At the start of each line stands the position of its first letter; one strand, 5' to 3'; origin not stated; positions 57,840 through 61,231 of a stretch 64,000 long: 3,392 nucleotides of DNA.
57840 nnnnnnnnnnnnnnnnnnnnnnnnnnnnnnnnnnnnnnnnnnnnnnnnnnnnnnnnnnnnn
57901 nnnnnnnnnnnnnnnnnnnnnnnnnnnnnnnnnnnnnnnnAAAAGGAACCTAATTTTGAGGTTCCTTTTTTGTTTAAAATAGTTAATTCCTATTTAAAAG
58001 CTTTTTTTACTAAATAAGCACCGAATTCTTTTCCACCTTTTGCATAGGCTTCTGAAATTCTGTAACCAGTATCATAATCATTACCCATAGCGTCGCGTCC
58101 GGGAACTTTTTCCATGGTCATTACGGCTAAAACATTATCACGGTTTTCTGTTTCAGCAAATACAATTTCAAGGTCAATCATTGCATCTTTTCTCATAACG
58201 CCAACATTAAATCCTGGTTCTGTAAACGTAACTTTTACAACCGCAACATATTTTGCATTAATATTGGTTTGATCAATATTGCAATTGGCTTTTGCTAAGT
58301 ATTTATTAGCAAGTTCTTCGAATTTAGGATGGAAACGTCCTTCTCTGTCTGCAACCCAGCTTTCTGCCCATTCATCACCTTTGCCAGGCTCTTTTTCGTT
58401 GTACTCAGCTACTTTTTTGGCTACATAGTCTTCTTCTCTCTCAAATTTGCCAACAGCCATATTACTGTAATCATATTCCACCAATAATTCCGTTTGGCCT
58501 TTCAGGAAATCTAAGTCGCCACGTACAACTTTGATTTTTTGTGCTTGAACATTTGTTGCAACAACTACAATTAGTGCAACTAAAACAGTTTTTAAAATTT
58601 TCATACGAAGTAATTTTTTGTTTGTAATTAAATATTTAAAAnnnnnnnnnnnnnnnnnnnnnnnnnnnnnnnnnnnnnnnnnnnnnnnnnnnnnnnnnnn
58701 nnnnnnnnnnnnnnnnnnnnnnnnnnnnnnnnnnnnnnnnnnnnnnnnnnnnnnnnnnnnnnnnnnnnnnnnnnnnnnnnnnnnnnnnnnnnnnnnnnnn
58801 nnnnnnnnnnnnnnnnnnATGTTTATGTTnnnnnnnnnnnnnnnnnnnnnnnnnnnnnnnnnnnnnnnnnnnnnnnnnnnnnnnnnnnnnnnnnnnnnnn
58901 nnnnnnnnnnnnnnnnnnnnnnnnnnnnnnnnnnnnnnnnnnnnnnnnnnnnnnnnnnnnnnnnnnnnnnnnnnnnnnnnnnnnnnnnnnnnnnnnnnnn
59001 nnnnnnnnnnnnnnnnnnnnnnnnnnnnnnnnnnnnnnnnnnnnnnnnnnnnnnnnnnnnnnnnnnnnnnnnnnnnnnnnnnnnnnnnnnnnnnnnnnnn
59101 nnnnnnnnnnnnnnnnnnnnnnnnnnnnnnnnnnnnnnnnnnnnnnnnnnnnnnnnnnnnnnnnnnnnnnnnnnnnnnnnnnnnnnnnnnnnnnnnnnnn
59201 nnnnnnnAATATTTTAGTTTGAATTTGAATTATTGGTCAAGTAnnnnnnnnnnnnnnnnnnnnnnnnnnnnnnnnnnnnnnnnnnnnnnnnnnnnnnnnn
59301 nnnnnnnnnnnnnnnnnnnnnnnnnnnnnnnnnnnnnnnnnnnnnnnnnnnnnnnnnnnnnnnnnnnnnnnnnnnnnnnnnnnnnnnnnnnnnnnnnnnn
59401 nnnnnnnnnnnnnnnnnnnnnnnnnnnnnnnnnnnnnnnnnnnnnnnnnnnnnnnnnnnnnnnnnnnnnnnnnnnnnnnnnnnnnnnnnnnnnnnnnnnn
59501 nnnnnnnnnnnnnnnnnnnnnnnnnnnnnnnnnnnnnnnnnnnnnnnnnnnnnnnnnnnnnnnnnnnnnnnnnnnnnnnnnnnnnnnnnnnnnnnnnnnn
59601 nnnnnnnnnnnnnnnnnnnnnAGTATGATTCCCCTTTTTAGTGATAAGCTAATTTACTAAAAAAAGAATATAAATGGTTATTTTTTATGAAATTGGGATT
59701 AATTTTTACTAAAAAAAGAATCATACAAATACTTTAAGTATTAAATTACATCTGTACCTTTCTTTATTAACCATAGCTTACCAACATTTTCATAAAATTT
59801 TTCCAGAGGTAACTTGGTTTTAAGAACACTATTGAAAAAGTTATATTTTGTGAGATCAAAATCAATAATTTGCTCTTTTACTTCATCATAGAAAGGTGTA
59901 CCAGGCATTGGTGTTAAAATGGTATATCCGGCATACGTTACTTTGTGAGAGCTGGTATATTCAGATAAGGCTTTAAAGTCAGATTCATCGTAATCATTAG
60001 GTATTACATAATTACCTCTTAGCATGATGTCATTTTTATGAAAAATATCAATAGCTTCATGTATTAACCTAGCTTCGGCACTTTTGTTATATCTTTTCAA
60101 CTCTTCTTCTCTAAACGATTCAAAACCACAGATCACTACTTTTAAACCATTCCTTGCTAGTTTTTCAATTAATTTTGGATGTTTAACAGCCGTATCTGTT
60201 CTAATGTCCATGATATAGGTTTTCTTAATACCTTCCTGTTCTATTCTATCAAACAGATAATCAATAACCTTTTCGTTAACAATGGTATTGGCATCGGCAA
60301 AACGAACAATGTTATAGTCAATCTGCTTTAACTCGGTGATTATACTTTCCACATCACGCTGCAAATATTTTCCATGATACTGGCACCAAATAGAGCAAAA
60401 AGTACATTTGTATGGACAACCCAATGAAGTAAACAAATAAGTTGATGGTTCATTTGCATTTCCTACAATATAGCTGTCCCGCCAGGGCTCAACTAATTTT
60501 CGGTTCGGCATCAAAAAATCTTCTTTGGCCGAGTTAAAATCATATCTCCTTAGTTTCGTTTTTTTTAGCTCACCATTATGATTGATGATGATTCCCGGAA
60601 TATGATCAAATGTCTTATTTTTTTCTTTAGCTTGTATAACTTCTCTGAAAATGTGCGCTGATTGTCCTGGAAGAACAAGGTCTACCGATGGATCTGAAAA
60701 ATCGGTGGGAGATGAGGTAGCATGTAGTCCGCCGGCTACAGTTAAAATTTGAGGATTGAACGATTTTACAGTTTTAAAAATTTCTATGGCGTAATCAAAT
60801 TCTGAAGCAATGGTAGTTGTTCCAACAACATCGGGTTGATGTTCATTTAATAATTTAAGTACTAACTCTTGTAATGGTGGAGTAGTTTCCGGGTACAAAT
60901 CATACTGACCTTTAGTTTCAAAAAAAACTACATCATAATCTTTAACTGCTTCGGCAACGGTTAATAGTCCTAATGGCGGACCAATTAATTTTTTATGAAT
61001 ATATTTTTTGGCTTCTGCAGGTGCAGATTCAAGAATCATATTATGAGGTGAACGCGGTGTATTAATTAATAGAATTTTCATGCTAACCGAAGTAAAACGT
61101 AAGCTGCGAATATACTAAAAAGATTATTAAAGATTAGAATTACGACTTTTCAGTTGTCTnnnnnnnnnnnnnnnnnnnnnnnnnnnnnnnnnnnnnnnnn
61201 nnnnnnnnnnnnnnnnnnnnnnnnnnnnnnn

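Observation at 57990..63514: Operon linking a TonB-dependent receptor, a B12-rSAM, two exported SOR-like proteins, a tiny His-bearing membrane protein and a secreted protein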

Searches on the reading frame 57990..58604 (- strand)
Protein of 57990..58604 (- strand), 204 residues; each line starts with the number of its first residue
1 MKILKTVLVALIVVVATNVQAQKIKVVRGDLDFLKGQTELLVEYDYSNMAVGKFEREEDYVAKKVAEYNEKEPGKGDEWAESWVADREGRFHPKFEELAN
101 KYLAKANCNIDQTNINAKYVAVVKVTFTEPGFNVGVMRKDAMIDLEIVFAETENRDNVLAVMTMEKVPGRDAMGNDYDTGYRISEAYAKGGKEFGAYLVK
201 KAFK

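Call 3: search_protein_families(library=pfam, proteins=[window:57990-58604:-], max_evalue=0.1)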
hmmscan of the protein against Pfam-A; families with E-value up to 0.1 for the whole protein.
window:57990-58604:- (204 aa): 0 families

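Call 4: search_protein_families(library=ncbifam, proteins=[window:57990-58604:-], max_evalue=0.1)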
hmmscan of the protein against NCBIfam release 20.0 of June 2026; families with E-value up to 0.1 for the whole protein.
window:57990-58604:- (204 aa): 0 families

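Call 8: search_solved_structures(query=window:57990-58604:-, max_evalue=1, show_alignments=2)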
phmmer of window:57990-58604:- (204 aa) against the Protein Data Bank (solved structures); distinct sequences matched with E-value up to 1: 0.

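Call 36: find_homologous_proteins(query=window:57990-58604:-, max_evalue=0.001)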
Query window:57990-58604:- (204 aa): 620 proteins with E <= 0.001 among 705 candidates; the best 120 are listed.
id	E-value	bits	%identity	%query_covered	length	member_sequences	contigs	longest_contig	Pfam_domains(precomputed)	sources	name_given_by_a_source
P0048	5.9e-126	435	97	100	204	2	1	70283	-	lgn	-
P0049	2.3e-118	411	92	100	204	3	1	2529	-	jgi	jgi:hypothetical protein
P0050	4.4e-116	403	89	100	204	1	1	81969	-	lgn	-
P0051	1.9e-112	391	87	100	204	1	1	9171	-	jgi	-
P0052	6.6e-110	383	83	100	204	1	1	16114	-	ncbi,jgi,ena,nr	ncbi:MAG: hypothetical protein C0597_16510 [Marinilabiliales bacterium]|nr:MAG: hypothetical protein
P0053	5.7e-103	361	79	100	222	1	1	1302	-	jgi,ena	-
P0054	1.3e-99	350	77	100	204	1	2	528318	-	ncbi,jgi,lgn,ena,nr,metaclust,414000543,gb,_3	ncbi:MAG TPA: hypothetical protein DCG75_07165 [Bacteroidales bacterium]|jgi:hypothetical protein|nr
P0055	1.8e-96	339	74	100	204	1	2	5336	-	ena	-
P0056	2.2e-96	339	74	100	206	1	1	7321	-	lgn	-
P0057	9.5e-96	337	72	100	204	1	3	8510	-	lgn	-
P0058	2.8e-95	335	73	100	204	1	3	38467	-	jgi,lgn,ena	-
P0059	3.5e-95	335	73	100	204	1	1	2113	-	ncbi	-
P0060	6.7e-95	334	74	100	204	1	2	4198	-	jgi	jgi:hypothetical protein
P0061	1.0e-94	334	73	100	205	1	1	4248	-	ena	-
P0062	1.3e-94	333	73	100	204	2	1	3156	-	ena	-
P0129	2.5e-65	238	56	98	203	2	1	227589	-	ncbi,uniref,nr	ncbi:hypothetical protein [Cesiribacter sp. SM1]|uniref:hypothetical protein n=1 Tax=Cesiribacter sp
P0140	6.2e-64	233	54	98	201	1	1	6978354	-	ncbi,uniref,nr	ncbi:hypothetical protein LVD17_26090 [Fulvivirga ulvae]|uniref:hypothetical protein n=1 Tax=Fulvivi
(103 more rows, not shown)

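Call 37: find_encoding_contigs(protein=P0140, flank=10000, max_places=1)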
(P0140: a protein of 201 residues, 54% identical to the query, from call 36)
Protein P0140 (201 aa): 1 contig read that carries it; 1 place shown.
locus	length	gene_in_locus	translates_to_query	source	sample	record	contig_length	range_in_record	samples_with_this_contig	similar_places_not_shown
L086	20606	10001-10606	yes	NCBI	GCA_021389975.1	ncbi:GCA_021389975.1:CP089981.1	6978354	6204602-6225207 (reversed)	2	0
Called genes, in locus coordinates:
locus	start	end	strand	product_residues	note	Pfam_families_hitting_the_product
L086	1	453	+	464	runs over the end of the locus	PF06537:DHOR, PF13442:Cytochrome_CBB3 (faint), PF00034:Cytochrom_C (faint)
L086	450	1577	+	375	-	PF09375:Peptidase_M75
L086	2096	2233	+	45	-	-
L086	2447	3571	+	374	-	PF16148:DUF4856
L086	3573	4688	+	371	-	PF09375:Peptidase_M75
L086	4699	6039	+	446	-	PF05090:HTTM, PF22777:VKGC_lumenal_dom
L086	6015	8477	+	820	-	PF13620:CarboxypepD_reg, PF13715:CarbopepD_reg_2, PF07715:Plug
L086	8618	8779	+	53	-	-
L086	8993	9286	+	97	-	-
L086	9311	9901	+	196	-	-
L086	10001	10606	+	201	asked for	-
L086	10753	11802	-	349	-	PF01699:Na_Ca_ex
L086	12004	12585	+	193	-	PF03734:YkuD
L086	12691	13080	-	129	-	-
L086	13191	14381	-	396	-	PF00535:Glycos_transf_2, PF13641:Glyco_tranf_2_3, PF13632:Glyco_trans_2_3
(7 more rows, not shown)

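Call 38: find_encoding_contigs(protein=P0129, flank=10000, max_places=1)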
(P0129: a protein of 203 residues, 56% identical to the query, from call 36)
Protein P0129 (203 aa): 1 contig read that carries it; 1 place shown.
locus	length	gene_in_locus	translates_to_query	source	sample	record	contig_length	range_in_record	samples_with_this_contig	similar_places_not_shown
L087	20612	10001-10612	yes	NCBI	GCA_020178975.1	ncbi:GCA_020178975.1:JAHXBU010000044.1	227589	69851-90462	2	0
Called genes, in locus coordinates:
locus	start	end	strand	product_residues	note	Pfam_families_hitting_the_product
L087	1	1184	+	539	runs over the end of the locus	-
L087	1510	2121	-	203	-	-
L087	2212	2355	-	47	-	-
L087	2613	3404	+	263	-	-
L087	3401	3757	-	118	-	PF02656:DUF202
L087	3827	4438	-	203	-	PF03073:TspO_MBR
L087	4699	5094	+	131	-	-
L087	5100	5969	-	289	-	-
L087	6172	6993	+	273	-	PF02900:LigB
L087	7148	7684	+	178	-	PF04264:YceI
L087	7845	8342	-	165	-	PF00254:FKBP_C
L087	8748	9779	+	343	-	PF00248:Aldo_ket_red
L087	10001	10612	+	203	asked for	-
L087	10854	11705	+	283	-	PF00149:Metallophos, PF12850:Metallophos_2 (weak)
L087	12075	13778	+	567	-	PF13231:PMT_2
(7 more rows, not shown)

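Call 59: predict_structure(alignment_id=A3)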
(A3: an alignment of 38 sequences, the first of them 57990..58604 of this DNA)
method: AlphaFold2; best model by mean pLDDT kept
length: 204 residues; sequences in the alignment: 38
mean_pLDDT: 89.6   pTM: 0.82
mean pLDDT of the five models: 89.6, 88.9, 88.6, 87.4, 86.4
residues with pLDDT >= 90: 150; 70-90: 34; 50-70: 19; < 50: 1
segments of 3 or more residues with pLDDT < 50: none
pLDDT, mean of each block of 10 residues (from residue 1): 69 59 88 96 93 92 95 95 94 97 96 97 92 79 96 96 94 73 94 96 88
secondary structure, 60 per line:
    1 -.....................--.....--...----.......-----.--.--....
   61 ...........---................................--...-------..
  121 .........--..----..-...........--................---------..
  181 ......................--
elements in order: H2-22 E25-29 E39-45 H57-71 H75-106 E109-111 E119-129 E141-151 E154-169 H179-202

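Call 63: fold_search(model_id=the predicted structure, library=pdb)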
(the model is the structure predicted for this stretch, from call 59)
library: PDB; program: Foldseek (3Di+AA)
matches with E <= 10: 573; with E <= 0.001: 11
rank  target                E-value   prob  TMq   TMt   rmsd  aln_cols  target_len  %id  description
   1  5t10_B                1.3e-04  1.00  0.35  0.46   7.3       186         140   13  PelC dodecamer from Paraburkholderia phytofirmans, space group P6 (released 2017-03-15)
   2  5t10_C                2.3e-04  1.00  0.34  0.46   8.0       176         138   13  PelC dodecamer from Paraburkholderia phytofirmans, space group P6 (released 2017-03-15)
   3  5t11_D                2.6e-04  1.00  0.35  0.48   7.2       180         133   14  PelC L103M dodecamer from Paraburkholderia phytofirmans, space group C2 (released 2017-03-15)
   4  5t11_G                2.7e-04  1.00  0.34  0.47   7.6       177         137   14  PelC L103M dodecamer from Paraburkholderia phytofirmans, space group C2 (released 2017-03-15)
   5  5t11_C                3.5e-04  0.99  0.31  0.42   7.8       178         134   12  PelC L103M dodecamer from Paraburkholderia phytofirmans, space group C2 (released 2017-03-15)
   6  5t10_A                4.0e-04  1.00  0.36  0.50   7.2       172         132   13  PelC dodecamer from Paraburkholderia phytofirmans, space group P6 (released 2017-03-15)
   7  5t11_E                4.3e-04  1.00  0.35  0.47   7.2       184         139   13  PelC L103M dodecamer from Paraburkholderia phytofirmans, space group C2 (released 2017-03-15)
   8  5t11_H                4.8e-04  1.00  0.35  0.47   7.3       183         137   12  PelC L103M dodecamer from Paraburkholderia phytofirmans, space group C2 (released 2017-03-15)
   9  5t11_B                4.8e-04  1.00  0.34  0.45   7.8       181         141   13  PelC L103M dodecamer from Paraburkholderia phytofirmans, space group C2 (released 2017-03-15)
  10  5t11_F                5.5e-04  0.99  0.33  0.45   7.6       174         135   13  PelC L103M dodecamer from Paraburkholderia phytofirmans, space group C2 (released 2017-03-15)
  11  5t11_A                8.5e-04  0.99  0.34  0.47   7.5       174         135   14  PelC L103M dodecamer from Paraburkholderia phytofirmans, space group C2 (released 2017-03-15)
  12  5t11_K                1.2e-03  0.98  0.33  0.45   7.4       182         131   14  PelC L103M dodecamer from Paraburkholderia phytofirmans, space group C2 (released 2017-03-15)
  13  2iqi_A                4.3e-03  0.98  0.32  0.37   4.9       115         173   14  Crystal structure of protein XCC0632 from Xanthomonas campestris, Pfam DUF330 (released 2006-11-07)
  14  9h80_A                4.9e-03  0.95  0.35  0.43   7.8       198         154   10  Structure of the outer membrane exopolysaccharide transporter PelBC (released 2025-06-11)
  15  3w1e                  5.2e-03  0.97  0.40  0.25   7.4       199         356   12  Structure of FlgT, a flagellar basal body component protein (released 2013-04-03)
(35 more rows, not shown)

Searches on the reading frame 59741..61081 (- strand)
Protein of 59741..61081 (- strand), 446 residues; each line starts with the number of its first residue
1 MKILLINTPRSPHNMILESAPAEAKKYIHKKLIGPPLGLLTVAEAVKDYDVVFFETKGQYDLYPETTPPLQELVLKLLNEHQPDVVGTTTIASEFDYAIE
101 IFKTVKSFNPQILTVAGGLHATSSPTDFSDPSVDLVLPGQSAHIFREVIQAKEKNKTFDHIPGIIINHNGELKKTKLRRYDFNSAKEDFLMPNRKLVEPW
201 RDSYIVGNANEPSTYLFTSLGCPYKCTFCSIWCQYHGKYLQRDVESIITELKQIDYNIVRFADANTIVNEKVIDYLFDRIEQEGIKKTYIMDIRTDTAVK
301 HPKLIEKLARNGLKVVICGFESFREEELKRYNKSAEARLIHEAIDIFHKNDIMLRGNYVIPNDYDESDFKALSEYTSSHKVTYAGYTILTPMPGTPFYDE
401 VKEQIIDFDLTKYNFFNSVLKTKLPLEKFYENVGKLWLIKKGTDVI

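Call 3: search_protein_families(library=pfam, proteins=[window:59741-61081:-], max_evalue=0.1)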
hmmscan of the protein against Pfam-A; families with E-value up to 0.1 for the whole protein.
window:59741-61081:- (446 aa): 4 families
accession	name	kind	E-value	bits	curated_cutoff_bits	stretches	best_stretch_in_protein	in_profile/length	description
PF04055.27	Radical_SAM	-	5.2e-14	53.2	29.5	1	219-372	4-162/166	Radical SAM superfamily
PF02310.24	B12-binding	-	8.9e-12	45.3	32.1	1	32-148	10-120/121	B12 binding domain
PF04127.22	DFP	-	0.043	14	22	1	267-354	87-171/186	DNA/pantothenate metabolism flavoprotein C-terminal domain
PF13353.11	Fer4_12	-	0.073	13.8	22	0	220-291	13-88/137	4Fe-4S single cluster domain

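Call 4: search_protein_families(library=ncbifam, proteins=[window:59741-61081:-], max_evalue=0.1)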
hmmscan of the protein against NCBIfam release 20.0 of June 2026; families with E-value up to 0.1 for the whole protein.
window:59741-61081:- (446 aa): 30 families (the best 25 are shown)
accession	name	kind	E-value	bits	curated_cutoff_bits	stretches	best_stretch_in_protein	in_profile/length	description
TIGR04367.1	HpnR_B12_rSAM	equivalog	4e-43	147.7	650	1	36-433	22-405/490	hopanoid C-3 methylase HpnR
TIGR02026.1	BchE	equivalog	1.2e-36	126.7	481.35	1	71-424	53-411/497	magnesium-protoporphyrin IX monomethyl ester anaerobic oxidative cyclase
NF050148.1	rSAM_ApyD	equivalog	5.2e-20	71.4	750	1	35-415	24-406/645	RiPP biosynthesis radical SAM protein ApyD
NF040542.1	rSAM_RCCLKC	equivalog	9.4e-20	71.1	450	1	96-377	63-348/423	arsinothricin biosynthesis radical SAM protein ArsL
TIGR03471.1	HpnJ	equivalog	1.3e-19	70.5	577.6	1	88-404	74-390/472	hopanoid biosynthesis associated radical SAM protein HpnJ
NF040546.1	rSAM_CUAEP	equivalog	9e-17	60.9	500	1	98-359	64-320/468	CUAEP/CCAEP-tail radical SAM (seleno)protein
TIGR04013.1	B12_SAM_MJ_1487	hypoth_equivalog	2.8e-16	59.4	251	2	78-189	38-150/382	TIGR04013 family B12-binding domain/radical SAM domain-containing protein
NF038361.1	rSAM_Sden_1168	equivalog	3.6e-16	58.8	575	1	77-361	135-432/560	Sden_1168 family B12-binding radical SAM P-methyltransferase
TIGR04479.1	bcpD_PhpK_rSAM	subfamily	6.5e-16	57.8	600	1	74-358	102-387/504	PhpK family radical SAM P-methyltransferase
TIGR03975.1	rSAM_ocin_1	subfamily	1.1e-15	57.2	281.85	1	72-337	118-387/606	RiPP maturation radical SAM C-methyltransferase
TIGR04014.1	B12_SAM_MJ_0865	equivalog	2.5e-13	49.6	360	1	117-404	74-361/434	methyl-coenzyme M reductase glutamine C-methyltransferase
NF033712.0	B12_rSAM_KedN5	subfamily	4.1e-12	45.1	700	1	70-251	50-233/624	KedN5 family methylcobalamin-dependent radical SAM C-methyltransferase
TIGR04385.1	B12_rSAM_cofa1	equivalog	6.1e-11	42.2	450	1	88-304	77-284/438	B12 lower ligand biosynthesis radical SAM protein BzaD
TIGR04295.1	B12_rSAM_oligo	hypoth_equivalog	2.8e-09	36.2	400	1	113-400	103-383/422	TIGR04295 family B12-binding domain-containing radical SAM protein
TIGR04190.1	B12_SAM_Ta0216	equivalog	3.1e-08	32.7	500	1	98-239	96-246/554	TIGR04190 family B12-binding domain/radical SAM domain protein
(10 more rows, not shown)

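Call 85: find_related_loci(query=window:59741-61081:-, collection=metagenome_contigs, flank=7000)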
Query window:59741-61081:- (446 aa) in metagenome_contigs; peptide patterns used: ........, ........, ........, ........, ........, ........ (x = any residue, [..] = any of these).
119 stretches matched a pattern; 17 encode a relative of the query (tblastn E <= 1e-3); 17 distinct loci.
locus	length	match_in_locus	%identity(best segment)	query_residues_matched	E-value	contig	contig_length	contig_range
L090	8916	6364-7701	85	1-446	0e+0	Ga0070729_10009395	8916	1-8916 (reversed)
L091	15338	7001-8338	85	1-446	0e+0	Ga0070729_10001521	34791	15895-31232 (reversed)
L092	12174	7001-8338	85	1-446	0e+0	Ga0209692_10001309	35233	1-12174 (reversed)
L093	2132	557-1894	84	1-446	0e+0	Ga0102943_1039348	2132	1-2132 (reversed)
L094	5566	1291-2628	83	1-446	0e+0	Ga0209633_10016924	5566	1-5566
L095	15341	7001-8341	84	1-446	0e+0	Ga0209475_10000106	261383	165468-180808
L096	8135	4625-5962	82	1-446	0e+0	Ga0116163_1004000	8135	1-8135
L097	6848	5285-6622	83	1-446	0e+0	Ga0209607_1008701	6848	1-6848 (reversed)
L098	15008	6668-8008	80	1-446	0e+0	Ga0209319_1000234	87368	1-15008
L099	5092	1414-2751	83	1-446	0e+0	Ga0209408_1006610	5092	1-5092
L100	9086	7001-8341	80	1-446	0e+0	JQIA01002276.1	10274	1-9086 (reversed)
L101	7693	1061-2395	65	1-446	0e+0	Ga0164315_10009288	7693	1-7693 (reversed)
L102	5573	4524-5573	82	1-351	0e+0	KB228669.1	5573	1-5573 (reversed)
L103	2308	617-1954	63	1-446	0e+0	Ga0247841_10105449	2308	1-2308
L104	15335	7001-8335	63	1-446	0e+0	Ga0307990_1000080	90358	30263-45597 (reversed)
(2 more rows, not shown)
